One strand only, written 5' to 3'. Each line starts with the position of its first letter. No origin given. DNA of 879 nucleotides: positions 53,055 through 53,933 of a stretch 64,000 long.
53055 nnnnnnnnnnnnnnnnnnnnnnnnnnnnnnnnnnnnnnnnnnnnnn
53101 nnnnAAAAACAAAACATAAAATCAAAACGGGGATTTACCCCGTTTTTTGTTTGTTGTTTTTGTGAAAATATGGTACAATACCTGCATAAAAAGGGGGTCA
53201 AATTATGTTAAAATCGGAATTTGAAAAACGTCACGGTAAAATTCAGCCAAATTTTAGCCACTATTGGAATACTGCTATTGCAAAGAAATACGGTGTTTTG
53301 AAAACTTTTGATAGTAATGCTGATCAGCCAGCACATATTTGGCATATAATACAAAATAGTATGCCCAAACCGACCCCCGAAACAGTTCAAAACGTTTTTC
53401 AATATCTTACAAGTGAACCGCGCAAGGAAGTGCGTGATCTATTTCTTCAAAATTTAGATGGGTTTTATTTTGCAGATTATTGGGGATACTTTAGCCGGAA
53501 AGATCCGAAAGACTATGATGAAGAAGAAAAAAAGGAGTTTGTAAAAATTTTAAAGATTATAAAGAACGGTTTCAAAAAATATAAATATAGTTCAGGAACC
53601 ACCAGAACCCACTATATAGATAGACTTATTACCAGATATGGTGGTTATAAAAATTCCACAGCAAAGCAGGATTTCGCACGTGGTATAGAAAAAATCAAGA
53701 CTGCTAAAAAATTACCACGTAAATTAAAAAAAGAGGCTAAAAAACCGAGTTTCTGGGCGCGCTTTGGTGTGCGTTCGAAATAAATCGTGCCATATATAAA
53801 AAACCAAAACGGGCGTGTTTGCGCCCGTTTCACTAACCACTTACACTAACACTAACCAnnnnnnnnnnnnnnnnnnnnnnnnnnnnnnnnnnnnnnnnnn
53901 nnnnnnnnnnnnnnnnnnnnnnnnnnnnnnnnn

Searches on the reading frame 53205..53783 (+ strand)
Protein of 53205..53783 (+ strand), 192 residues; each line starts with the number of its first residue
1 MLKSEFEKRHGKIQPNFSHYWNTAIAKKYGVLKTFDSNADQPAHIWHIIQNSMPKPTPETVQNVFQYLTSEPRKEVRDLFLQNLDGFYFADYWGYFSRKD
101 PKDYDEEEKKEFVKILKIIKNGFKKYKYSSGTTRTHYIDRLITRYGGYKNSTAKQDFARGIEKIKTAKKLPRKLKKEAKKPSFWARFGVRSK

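Call 12: search_protein_families(library=pfam, proteins=[window:53205-53783:+], max_evalue=0.001)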
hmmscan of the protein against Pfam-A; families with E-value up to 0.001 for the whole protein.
window:53205-53783:+ (192 aa): 0 families

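Call 74: search_protein_families(library=pfam, proteins=[window:53205-53783:+], max_evalue=0.5)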
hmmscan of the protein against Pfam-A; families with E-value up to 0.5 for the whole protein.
window:53205-53783:+ (192 aa): 2 families
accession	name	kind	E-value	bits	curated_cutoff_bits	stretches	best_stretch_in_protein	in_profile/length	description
PF23837.1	DUF7207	-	0.077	13.4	27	0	101-146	22-67/120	Family of unknown function (DUF7207)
PF05674.17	DUF816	-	0.1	12.9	24.6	1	114-166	28-80/176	Baculovirus protein of unknown function (DUF816)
